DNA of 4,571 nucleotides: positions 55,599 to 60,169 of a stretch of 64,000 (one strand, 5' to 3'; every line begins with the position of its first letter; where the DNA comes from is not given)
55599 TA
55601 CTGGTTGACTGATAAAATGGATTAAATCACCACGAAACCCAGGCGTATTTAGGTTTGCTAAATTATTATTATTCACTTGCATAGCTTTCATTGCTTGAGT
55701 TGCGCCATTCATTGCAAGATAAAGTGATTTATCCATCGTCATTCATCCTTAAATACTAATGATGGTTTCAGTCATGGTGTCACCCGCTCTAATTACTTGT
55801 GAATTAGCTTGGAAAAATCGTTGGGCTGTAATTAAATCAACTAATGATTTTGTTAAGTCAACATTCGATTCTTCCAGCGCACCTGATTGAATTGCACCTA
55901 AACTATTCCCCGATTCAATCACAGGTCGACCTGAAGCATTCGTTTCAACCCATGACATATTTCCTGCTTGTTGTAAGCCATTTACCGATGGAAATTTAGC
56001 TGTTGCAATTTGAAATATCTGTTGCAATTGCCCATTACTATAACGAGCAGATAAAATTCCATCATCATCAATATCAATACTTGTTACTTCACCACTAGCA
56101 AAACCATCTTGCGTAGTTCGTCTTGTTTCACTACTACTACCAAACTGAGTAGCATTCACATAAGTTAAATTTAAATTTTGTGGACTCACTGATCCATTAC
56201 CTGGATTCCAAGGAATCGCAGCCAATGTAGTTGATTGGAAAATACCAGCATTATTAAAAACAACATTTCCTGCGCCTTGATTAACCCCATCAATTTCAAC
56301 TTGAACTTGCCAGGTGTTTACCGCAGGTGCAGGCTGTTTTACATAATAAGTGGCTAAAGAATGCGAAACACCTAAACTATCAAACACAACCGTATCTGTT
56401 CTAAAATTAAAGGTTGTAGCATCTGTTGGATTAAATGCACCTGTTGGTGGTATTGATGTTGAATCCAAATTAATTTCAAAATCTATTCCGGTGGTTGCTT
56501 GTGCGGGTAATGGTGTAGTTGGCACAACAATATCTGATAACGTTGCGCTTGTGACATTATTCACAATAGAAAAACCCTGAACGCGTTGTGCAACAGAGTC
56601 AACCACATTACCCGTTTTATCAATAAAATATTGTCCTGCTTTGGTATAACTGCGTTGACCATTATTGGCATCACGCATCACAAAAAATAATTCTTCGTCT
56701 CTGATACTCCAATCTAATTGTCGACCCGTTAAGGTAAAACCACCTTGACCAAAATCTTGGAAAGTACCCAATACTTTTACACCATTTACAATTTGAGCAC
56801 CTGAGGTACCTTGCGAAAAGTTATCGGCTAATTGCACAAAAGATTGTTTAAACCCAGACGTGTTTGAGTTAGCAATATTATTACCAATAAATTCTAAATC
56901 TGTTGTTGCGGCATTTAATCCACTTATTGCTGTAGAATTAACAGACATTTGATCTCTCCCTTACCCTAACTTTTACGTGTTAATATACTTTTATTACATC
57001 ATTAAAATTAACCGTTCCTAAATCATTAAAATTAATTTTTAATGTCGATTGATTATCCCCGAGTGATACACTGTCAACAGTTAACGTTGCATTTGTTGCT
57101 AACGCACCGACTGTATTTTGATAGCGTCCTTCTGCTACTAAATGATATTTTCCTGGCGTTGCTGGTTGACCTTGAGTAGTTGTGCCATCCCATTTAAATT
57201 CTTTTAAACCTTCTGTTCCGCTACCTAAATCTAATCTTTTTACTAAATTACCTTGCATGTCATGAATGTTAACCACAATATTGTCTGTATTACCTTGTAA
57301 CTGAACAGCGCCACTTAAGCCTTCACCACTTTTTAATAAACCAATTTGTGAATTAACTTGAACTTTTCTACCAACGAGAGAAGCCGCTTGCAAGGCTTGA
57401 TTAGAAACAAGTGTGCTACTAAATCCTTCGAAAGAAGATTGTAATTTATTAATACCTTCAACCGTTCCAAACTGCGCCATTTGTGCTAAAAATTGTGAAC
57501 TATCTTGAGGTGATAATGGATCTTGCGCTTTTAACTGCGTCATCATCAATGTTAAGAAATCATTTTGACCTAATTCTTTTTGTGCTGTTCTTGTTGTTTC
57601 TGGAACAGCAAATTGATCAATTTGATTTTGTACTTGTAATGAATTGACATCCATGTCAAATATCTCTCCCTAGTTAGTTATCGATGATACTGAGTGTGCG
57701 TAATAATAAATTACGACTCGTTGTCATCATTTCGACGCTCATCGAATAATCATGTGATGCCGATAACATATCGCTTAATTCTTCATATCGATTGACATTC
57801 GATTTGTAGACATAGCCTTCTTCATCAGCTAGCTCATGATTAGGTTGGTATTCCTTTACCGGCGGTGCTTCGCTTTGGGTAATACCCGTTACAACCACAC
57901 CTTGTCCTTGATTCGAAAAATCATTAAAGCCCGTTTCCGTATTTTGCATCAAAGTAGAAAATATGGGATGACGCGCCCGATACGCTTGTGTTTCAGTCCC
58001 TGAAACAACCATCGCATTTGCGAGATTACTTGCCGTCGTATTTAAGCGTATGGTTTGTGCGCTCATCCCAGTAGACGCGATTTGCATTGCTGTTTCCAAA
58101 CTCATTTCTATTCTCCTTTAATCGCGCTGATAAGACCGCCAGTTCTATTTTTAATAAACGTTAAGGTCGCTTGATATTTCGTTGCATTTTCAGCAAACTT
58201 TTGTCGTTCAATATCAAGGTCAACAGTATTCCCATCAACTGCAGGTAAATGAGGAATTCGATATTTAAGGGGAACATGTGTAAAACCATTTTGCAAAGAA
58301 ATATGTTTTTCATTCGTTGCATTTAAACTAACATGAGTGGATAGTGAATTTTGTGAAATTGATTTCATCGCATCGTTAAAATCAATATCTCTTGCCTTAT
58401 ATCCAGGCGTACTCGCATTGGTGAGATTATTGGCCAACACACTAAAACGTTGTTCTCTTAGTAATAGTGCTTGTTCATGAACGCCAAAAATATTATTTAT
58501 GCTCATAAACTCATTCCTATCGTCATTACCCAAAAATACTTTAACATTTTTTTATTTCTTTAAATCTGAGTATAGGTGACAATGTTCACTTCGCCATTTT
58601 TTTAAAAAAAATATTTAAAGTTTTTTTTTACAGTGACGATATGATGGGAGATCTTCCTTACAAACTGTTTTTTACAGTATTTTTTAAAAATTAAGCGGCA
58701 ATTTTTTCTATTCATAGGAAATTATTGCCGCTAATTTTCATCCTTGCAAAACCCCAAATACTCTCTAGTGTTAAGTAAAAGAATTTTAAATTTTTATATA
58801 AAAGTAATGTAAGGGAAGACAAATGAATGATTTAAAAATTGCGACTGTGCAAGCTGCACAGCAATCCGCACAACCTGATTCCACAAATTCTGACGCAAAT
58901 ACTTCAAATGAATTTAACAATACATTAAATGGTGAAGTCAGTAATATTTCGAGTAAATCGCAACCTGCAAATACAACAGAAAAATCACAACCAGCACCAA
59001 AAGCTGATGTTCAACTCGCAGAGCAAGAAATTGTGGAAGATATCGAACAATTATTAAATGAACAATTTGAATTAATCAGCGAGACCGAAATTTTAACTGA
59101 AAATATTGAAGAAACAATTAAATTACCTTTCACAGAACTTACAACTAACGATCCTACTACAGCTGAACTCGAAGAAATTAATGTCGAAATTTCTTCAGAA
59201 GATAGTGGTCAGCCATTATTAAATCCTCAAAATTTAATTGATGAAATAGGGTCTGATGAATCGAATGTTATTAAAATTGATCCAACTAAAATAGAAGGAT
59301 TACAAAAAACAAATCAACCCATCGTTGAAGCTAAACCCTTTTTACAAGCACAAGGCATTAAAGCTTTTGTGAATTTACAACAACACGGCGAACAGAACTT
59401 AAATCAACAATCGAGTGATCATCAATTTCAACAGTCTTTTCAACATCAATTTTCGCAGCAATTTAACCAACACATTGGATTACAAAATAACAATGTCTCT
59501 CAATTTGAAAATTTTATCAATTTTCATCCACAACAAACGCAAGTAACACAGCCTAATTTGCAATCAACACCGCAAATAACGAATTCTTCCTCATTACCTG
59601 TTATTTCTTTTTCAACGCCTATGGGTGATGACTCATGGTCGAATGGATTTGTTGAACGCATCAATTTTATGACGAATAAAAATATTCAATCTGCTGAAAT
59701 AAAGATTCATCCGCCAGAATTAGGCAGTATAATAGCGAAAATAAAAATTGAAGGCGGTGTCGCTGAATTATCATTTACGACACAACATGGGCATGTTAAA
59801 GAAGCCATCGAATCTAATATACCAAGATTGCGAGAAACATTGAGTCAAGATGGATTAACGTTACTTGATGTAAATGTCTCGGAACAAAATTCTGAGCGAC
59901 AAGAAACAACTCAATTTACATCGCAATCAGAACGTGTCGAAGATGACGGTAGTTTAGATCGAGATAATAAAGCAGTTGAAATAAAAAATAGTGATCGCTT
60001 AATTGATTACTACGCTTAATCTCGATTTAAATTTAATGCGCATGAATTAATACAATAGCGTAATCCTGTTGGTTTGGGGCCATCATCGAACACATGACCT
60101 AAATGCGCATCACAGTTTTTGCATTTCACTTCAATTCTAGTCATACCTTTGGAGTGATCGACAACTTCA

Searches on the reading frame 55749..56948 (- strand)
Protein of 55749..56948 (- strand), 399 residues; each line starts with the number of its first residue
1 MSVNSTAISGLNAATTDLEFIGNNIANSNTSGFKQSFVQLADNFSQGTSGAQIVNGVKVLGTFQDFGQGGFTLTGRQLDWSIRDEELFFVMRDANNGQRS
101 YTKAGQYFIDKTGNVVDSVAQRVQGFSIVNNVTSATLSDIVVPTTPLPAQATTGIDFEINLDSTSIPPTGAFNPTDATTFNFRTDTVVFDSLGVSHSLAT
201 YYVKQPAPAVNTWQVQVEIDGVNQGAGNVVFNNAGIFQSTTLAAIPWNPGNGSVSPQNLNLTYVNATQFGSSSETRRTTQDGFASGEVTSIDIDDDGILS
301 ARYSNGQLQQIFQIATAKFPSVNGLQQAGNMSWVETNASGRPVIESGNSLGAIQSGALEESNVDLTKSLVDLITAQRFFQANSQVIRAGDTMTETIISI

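Call 61: search_protein_families(library=pfam, proteins=[window:55749-56948:-], max_evalue=0.00001)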
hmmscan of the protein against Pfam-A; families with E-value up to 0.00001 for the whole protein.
window:55749-56948:- (399 aa): 4 families
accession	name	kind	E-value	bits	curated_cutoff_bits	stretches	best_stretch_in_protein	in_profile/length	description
PF07559.19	FlgE_D2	-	1.1e-24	88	22.7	1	160-283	1-142/142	Flagellar basal body protein FlaE D2 domain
PF06429.18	Flg_bbr_C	-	2.2e-15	56.3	23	1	354-398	1-45/46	Flagellar basal body rod FlgEFG protein C-terminal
PF00460.25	Flg_bb_rod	-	5.5e-08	33.1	20.7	1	6-34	3-31/31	Flagella basal body rod protein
PF22692.1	LlgE_F_G_D1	-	7.2e-06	26.5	27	1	88-153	7-50/64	Flagellar hook protein FlgE/F/G D1 domain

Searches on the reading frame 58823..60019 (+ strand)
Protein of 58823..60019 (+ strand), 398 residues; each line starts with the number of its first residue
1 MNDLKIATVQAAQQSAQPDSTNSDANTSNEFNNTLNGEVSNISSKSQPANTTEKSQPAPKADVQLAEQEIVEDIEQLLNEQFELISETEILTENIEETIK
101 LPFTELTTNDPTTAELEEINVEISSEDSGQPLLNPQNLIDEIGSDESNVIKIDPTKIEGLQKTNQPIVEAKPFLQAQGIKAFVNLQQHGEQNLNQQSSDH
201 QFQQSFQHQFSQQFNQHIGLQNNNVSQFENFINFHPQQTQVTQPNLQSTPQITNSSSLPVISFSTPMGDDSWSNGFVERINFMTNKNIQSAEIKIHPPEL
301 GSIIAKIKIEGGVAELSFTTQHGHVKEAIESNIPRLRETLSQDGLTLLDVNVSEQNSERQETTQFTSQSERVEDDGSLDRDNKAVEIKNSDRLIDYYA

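Call 61: search_protein_families(library=pfam, proteins=[window:58823-60019:+], max_evalue=0.00001)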
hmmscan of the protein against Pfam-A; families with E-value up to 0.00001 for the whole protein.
window:58823-60019:+ (398 aa): 1 family
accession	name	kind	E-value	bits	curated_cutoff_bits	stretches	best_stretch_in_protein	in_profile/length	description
PF02120.21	Flg_hook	-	6.6e-23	80.8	29.8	1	278-360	2-84/85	Flagellar hook-length control protein FliK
